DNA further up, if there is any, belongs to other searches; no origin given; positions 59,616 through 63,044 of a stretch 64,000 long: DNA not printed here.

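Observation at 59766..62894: ACP-less KS-AT protein whose AT has lost the catalytic serine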

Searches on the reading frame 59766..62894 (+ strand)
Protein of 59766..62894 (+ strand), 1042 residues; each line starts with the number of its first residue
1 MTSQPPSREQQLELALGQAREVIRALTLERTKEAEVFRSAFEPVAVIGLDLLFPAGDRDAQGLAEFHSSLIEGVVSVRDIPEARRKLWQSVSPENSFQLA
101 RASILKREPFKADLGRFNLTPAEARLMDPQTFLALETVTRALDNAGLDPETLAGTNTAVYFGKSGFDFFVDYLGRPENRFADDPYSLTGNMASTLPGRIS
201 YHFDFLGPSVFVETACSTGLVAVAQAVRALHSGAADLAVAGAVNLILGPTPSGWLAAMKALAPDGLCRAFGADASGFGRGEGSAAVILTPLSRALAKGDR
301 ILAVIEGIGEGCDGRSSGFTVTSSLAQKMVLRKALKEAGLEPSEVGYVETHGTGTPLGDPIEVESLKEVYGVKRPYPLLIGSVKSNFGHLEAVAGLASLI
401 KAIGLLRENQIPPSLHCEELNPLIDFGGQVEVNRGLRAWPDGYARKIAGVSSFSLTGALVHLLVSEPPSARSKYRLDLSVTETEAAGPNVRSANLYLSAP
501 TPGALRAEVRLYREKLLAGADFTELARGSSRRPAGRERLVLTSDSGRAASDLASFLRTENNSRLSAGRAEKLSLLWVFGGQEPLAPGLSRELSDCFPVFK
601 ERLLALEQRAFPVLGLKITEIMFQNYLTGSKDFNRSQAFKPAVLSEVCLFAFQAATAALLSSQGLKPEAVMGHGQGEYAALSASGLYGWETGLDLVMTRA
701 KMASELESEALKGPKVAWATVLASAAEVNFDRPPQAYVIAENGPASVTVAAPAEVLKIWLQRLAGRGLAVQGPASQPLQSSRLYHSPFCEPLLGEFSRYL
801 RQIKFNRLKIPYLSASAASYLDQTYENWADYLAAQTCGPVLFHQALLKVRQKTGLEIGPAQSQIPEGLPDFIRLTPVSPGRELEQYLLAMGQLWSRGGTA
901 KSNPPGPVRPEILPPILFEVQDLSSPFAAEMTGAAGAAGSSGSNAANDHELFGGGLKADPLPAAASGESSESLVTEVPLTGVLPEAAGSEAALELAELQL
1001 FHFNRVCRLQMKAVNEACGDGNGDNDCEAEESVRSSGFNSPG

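Call 5: search_protein_families(library=pfam, proteins=[window:59766-62894:+], max_evalue=0.1)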
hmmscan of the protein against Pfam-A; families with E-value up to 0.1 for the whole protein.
window:59766-62894:+ (1042 aa): 5 families
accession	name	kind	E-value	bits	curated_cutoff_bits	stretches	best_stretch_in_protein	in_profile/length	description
PF00109.32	ketoacyl-synt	-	6.6e-59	200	20.8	1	42-294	2-252/252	Beta-ketoacyl synthase, N-terminal domain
PF02801.28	Ketoacyl-synt_C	-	1.7e-37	128.5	20.8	1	302-418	1-119/119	Beta-ketoacyl synthase, C-terminal domain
PF00698.26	Acyl_transf_1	-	6.5e-24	85.4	32.7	1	576-858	2-266/319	Acyl transferase domain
PF16197.11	KAsynt_C_assoc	-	0.0037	18.1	33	1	427-477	10-56/111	Ketoacyl-synthetase C-terminal extension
PF00108.29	Thiolase_N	-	0.023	14.5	26.4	1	209-242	78-111/260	Thiolase, N-terminal domain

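Call 9: find_homologous_proteins(query=window:59766-62891:+, max_evalue=1e-20)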
Query window:59766-62891:+ (1042 aa): 5976 proteins with E <= 1e-20 among 8000 candidates; the best 120 are listed.
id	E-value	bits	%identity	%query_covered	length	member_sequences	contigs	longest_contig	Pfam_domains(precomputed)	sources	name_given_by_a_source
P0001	0.0e+0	2309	100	100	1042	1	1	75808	PF00109.33,PF02801.29,PF00698.27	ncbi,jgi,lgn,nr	ncbi:MAG: type I polyketide synthase [Deltaproteobacteria bacterium]|jgi:acyl transferase domain-con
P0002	4.3e-218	745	45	98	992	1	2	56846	PF00109.33,PF02801.29,PF16197.12,PF00698.27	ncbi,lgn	-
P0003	7.9e-206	705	43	89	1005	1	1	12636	PF00109.33,PF02801.29,PF16197.12,PF00698.27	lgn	-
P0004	2.3e-202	693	34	83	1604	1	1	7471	PF22336.3,PF00109.33,PF22621.3,PF00550.32,PF00108.30,PF02801.29,PF16197.12,PF00698.27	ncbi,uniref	ncbi:polyketide synthase, partial [Hyalangium sp.]|uniref:polyketide synthase n=1 Tax=Hyalangium sp.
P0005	4.3e-190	653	42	88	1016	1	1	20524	PF00109.33,PF02801.29,PF16197.12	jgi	jgi:acyl transferase domain-containing protein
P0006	7.1e-179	615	34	79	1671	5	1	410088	PF22336.3,PF00109.33,PF22621.3,PF00550.32,PF00108.30,PF02801.29,PF16197.12,PF00698.27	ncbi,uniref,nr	ncbi:hypothetical protein Smic_82450 [Streptomyces microflavus]|uniref:Acyl transferase domain-conta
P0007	8.9e-178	612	33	79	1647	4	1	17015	PF22336.3,PF00109.33,PF22621.3,PF00550.32,PF00108.30,PF02801.29,PF16197.12,PF00698.27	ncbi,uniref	ncbi:type I polyketide synthase, partial [Streptomyces griseus]|uniref:type I polyketide synthase n=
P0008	1.1e-177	611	32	77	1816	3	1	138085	PF22336.3,PF00109.33,PF22621.3,PF00550.32,PF00108.30,PF02801.29,PF16197.12,PF00698.27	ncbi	ncbi:type I polyketide synthase, partial [Streptomyces djakartensis]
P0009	7.0e-176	606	40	96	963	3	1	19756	PF00109.33,PF02801.29,PF16197.12,PF00698.27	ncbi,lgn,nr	ncbi:MAG: type I polyketide synthase [Deltaproteobacteria bacterium]|nr:type I polyketide synthase [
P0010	1.4e-175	605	42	82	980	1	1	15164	PF00109.33,PF02801.29,PF16197.12,PF00698.27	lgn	-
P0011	1.7e-173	598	41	88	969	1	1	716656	PF00109.33,PF02801.29,PF16197.12,PF00698.27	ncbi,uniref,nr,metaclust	ncbi:type I polyketide synthase [Desulfoplanes formicivorans]|uniref:Anatoxin-a synthetase G polyket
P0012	2.2e-173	597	29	76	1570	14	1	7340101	PF22336.3,PF00109.33,PF22621.3,PF00550.32,PF00108.30,PF02801.29,PF16197.12,PF00698.27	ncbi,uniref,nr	ncbi:type I polyketide synthase [Nostoc sp. ATCC 53789]|uniref:type I polyketide synthase n=1 Tax=No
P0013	3.4e-173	597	38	96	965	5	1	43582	PF00109.33,PF02801.29,PF16197.12,PF00698.27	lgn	-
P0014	4.5e-173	596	43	81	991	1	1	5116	PF00109.33,PF02801.29,PF16197.12,PF00698.27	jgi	jgi:acyl transferase domain-containing protein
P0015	2.8e-172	594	39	96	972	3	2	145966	PF00109.33,PF02801.29,PF16197.12,PF00698.27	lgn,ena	-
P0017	4.6e-171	590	41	82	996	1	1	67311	PF00109.33,PF02801.29,PF00698.27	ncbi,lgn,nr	ncbi:hypothetical protein FACS189497_00600 [Betaproteobacteria bacterium]|nr:hypothetical protein FA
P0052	1.1e-154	535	45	63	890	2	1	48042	PF00109.33,PF02801.29,PF16197.12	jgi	jgi:3-oxoacyl-(acyl-carrier-protein) synthase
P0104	3.9e-134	467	36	81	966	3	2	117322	PF00109.33,PF22621.3,PF02801.29,PF16197.12,PF00698.27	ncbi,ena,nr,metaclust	ncbi:MAG: hypothetical protein A2498_14855 [Lentisphaerae bacterium RIFOXYC12_FULL_60_16]|nr:MAG: hy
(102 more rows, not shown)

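Call 14: find_encoding_contigs(protein=P0001, flank=10000, max_places=4)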
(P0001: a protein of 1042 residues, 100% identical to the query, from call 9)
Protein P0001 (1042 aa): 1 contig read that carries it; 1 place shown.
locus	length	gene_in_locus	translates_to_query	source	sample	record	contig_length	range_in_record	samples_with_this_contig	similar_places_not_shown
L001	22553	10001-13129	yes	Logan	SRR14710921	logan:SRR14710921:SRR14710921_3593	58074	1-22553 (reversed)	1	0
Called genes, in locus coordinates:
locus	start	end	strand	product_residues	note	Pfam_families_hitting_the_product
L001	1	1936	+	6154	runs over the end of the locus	PF00550:PP-binding, PF00202:Aminotran_3, PF00668:Condensation, PF00501:AMP-binding, PF00550:PP-binding, PF00668:Condensation, PF00501:AMP-binding, PF00550:PP-binding, +11 more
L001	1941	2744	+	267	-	PF01648:ACPS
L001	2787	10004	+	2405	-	PF00698:Acyl_transf_1, PF00109:ketoacyl-synt, PF02801:Ketoacyl-synt_C, PF16197:KAsynt_C_assoc, PF22621:CurL-like_PKS_C, PF00698:Acyl_transf_1, PF21089:PKS_DH_N, PF14765:PS-DH, +4 more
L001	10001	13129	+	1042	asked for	PF00109:ketoacyl-synt, PF02801:Ketoacyl-synt_C, PF00698:Acyl_transf_1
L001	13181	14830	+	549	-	PF00005:ABC_tran, PF13304:AAA_21 (faint), PF02463:SMC_N (weak)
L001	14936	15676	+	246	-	PF00561:Abhydrolase_1 (faint), PF00975:Thioesterase, PF12146:Hydrolase_4, PF12697:Abhydrolase_6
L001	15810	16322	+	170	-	-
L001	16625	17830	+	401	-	PF25917:BSH_RND, PF25944:Beta-barrel_RND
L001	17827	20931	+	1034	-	PF00873:ACR_tran, PF03176:MMPL (faint)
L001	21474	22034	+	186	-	PF05128:DUF697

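Call 16: find_encoding_contigs(protein=P0052, flank=10000, max_places=2)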
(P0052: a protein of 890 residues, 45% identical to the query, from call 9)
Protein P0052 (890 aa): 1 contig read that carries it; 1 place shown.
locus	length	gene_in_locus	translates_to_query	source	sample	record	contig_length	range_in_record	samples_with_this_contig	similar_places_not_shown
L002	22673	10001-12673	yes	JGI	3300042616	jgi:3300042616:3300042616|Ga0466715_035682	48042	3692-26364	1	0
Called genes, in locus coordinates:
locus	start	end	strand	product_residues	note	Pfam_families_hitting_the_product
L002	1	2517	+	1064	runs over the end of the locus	PF00873:ACR_tran, PF02355:SecD_SecF_C (faint), PF03176:MMPL (faint)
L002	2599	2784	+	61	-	-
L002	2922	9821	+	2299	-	-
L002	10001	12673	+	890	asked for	PF00109:ketoacyl-synt, PF02801:Ketoacyl-synt_C, PF16197:KAsynt_C_assoc (weak)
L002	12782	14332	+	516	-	PF00005:ABC_tran, PF13304:AAA_21 (weak), PF02463:SMC_N (weak)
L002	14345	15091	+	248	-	PF00975:Thioesterase, PF12697:Abhydrolase_6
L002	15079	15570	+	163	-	-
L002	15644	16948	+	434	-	PF00501:AMP-binding, PF14535:AMP-binding_C_2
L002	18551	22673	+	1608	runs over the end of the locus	PF13156:Mrr_cat_2, PF00270:DEAD (faint), PF04851:ResIII, PF00271:Helicase_C, PF22240:ISP_coupler, PF18135:Type_ISP_C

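Call 17: find_encoding_contigs(protein=P0005, flank=10000, max_places=2)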
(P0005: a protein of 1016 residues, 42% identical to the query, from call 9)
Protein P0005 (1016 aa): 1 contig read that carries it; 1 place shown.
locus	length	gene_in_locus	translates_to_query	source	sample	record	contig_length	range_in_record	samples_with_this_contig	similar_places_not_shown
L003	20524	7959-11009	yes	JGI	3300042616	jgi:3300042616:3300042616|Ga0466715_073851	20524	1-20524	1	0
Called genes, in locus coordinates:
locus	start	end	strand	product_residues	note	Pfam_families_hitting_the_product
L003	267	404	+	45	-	-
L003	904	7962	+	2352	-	PF00698:Acyl_transf_1, PF00550:PP-binding, PF00109:ketoacyl-synt, PF02801:Ketoacyl-synt_C, PF16197:KAsynt_C_assoc, PF22621:CurL-like_PKS_C, PF00698:Acyl_transf_1, PF21089:PKS_DH_N, +7 more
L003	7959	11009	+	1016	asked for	PF00109:ketoacyl-synt, PF02801:Ketoacyl-synt_C, PF16197:KAsynt_C_assoc (weak)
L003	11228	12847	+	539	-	PF00005:ABC_tran, PF13304:AAA_21 (faint)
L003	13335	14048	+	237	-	PF00975:Thioesterase, PF12146:Hydrolase_4, PF12697:Abhydrolase_6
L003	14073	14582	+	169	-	-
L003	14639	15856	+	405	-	PF25917:BSH_RND, PF25876:HH_MFP_RND (faint), PF25881:HH_YBHG, PF25885:HH_EMRA (weak)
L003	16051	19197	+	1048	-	PF00873:ACR_tran, PF02355:SecD_SecF_C (faint)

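Call 18: find_encoding_contigs(protein=P0002, flank=10000, max_places=2)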
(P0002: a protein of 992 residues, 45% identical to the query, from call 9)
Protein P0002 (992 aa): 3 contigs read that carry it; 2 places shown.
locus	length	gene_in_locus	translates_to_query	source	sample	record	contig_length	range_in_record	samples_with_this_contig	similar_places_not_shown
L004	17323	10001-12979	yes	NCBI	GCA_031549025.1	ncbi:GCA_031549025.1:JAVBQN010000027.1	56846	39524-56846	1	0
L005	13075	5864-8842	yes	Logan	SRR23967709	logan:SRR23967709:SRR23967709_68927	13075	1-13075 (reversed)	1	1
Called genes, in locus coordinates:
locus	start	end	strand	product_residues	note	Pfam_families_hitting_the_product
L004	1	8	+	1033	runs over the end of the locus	PF00873:ACR_tran, PF03176:MMPL (faint)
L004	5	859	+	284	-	PF02737:3HCDH_N, PF03446:NAD_binding_2 (faint), PF00725:3HCDH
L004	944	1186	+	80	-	PF00550:PP-binding (weak)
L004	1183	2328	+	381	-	PF02771:Acyl-CoA_dh_N, PF02770:Acyl-CoA_dh_M, PF00441:Acyl-CoA_dh_1, PF08028:Acyl-CoA_dh_2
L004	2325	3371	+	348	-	PF00702:Hydrolase (weak)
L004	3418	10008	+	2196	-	PF00698:Acyl_transf_1, PF00550:PP-binding, PF00109:ketoacyl-synt, PF02801:Ketoacyl-synt_C, PF16197:KAsynt_C_assoc, PF00698:Acyl_transf_1, PF21089:PKS_DH_N, PF14765:PS-DH, +6 more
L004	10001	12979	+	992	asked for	PF00109:ketoacyl-synt, PF02801:Ketoacyl-synt_C, PF16197:KAsynt_C_assoc, PF00698:Acyl_transf_1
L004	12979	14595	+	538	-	PF00005:ABC_tran, PF02463:SMC_N (faint), PF13304:AAA_21 (faint)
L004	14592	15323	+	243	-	PF00561:Abhydrolase_1 (weak), PF00975:Thioesterase, PF12146:Hydrolase_4, PF12697:Abhydrolase_6, PF01764:Lipase_3 (weak)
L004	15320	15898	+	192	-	-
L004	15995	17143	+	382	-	PF01168:Ala_racemase_N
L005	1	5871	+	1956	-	?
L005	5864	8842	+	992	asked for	PF00109:ketoacyl-synt, PF02801:Ketoacyl-synt_C, PF16197:KAsynt_C_assoc, PF00698:Acyl_transf_1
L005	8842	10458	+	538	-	PF00005:ABC_tran, PF02463:SMC_N (faint), PF13304:AAA_21 (faint)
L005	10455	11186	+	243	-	PF00561:Abhydrolase_1 (weak), PF00975:Thioesterase, PF12146:Hydrolase_4, PF12697:Abhydrolase_6, PF01764:Lipase_3 (weak)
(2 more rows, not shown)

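Call 20: search_protein_families(library=ncbifam, proteins=[window:59766-62891:+, L001:15810-16322:+, L001:13181-14830:+], max_evalue=1)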
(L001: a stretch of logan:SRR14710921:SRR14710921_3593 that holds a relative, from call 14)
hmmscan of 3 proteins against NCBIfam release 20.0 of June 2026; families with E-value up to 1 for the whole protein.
window:59766-62891:+ (1042 aa): 34 families (the best 25 are shown)
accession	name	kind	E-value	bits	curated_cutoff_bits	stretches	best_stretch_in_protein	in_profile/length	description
NF045894.1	PKS_plus_SDR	equivalog_domain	1e-160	537.1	1740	1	42-860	1-804/1515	type I polyketide synthase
NF040607.1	mycolic_Pks13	equivalog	1.6e-127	426.9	2100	1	38-848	97-928/1680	polyketide synthase Pks13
NF041183.1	Pks2_ls1_myc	equivalog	3e-100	336.1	2400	1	42-819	2-760/2086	sulfolipid-1 biosynthesis phthioceranic/hydroxyphthioceranic acid synthase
TIGR02813.1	omega_3_PfaA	subfamily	1.8e-45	154.3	1010.1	2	186-477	176-475/2582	polyketide-type polyunsaturated fatty acid synthase PfaA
TIGR03150.1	fabF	equivalog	3.5e-45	154.4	493.75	1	119-425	60-374/407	beta-ketoacyl-ACP synthase II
NF005589.0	PRK07314.1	subfamily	1.2e-42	146.1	387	1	118-425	62-377/413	beta-ketoacyl-ACP synthase II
NF004970.0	PRK06333.1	subfamily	7.9e-39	133.7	525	1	118-425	70-386/424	beta-ketoacyl-ACP synthase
NF053555.1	prodigi_MBC_PigJ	equivalog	2.6e-36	125.2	900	1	211-465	508-757/759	prodigiosin MBC biosynthesis protein PigJ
NF058662.1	cispenta_AmcF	equivalog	3.3e-32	111.9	325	1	123-419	54-329/369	cispentacin biosynthesis acyltransferase subunit AmcF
NF005490.0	PRK07103.1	equivalog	6.7e-31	107.8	445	1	60-416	18-370/414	polyketide beta-ketoacyl:acyl carrier protein synthase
NF006274.0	PRK08439.1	equivalog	1.8e-29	102.7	621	1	184-422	130-368/406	beta-ketoacyl-ACP synthase II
NF006587.0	PRK09116.1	equivalog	1.3e-27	96.7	470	1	125-422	68-368/408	beta-ketoacyl-ACP synthase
NF004618.0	PRK05952.1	equivalog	1.5e-26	93.3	455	1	189-419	116-345/384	beta-ketoacyl-ACP synthase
NF005076.0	PRK06501.1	equivalog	7.5e-26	91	629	1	195-426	154-389/425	beta-ketoacyl-ACP synthase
NF006434.0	PRK08722.1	equivalog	1.5e-25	89.9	759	1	185-419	133-372/414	beta-ketoacyl-ACP synthase II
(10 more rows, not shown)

L001:15810-16322:+ (170 aa): 0 families

L001:13181-14830:+ (549 aa): 190 families (the best 25 are shown)
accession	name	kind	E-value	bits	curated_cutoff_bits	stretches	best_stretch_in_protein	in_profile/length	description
NF007813.0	PRK10522.1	equivalog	2.4e-74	250.9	604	1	16-547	13-526/547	multidrug ABC transporter permease/ATP-binding protein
TIGR01194.1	cyc_pep_trnsptr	subfamily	3.6e-73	247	286.2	1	21-547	19-546/554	cyclic peptide export ABC transporter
TIGR03375.1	type_I_sec_LssB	subfamily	4.8e-26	91.2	693.1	1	364-547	485-678/696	type I secretion system permease/ATPase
TIGR02203.1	MsbA_lipidA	equivalog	3.7e-23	81.9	602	1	364-549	351-547/572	lipid A export permease/ATP-binding protein MsbA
TIGR02982.1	heterocyst_DevA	subfamily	1.2e-22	80.5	295.8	1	366-547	25-218/220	ABC exporter ATP-binding subunit, DevA family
NF008381.0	PRK11176.1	equivalog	2.5e-21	75.7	867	1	366-547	363-555/582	lipid A ABC transporter ATP-binding protein/permease MsbA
TIGR02857.1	CydD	equivalog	3.2e-20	72.6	435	1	366-543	342-529/529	thiol reductant ABC exporter subunit CydD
TIGR02868.1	CydC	equivalog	4.5e-20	71.8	329.05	1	366-530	355-529/530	thiol reductant ABC exporter subunit CydC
TIGR01189.1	ccmA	equivalog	5.4e-20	71.9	131.6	1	366-531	20-187/198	heme ABC exporter ATP-binding protein CcmA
TIGR03608.1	L_ocin_972_ABC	subfamily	8e-20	71.2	254.85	1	367-543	19-206/206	putative bacteriocin export ABC transporter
TIGR04521.1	ECF_ATPase_2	equivalog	1.1e-19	70.6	330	2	445-547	124-222/279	energy-coupling factor transporter ATPase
TIGR02204.1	MsbA_rel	hypoth_equivalog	1.3e-19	70.3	780.4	2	469-549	475-553/576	ABC transporter, permease/ATP-binding protein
NF006987.0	PRK09452.1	equivalog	2e-19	69.5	482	1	366-546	37-224/378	spermidine/putrescine ABC transporter ATP-binding protein PotA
NF007601.2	PRK10247.1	equivalog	4.3e-19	68.8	292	1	367-543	22-204/204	iron efflux ABC transporter ATP-binding subunit FetA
TIGR01187.1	potA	subfamily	4.4e-19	68.7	355.6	1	378-548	2-179/325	polyamine ABC transporter ATP-binding protein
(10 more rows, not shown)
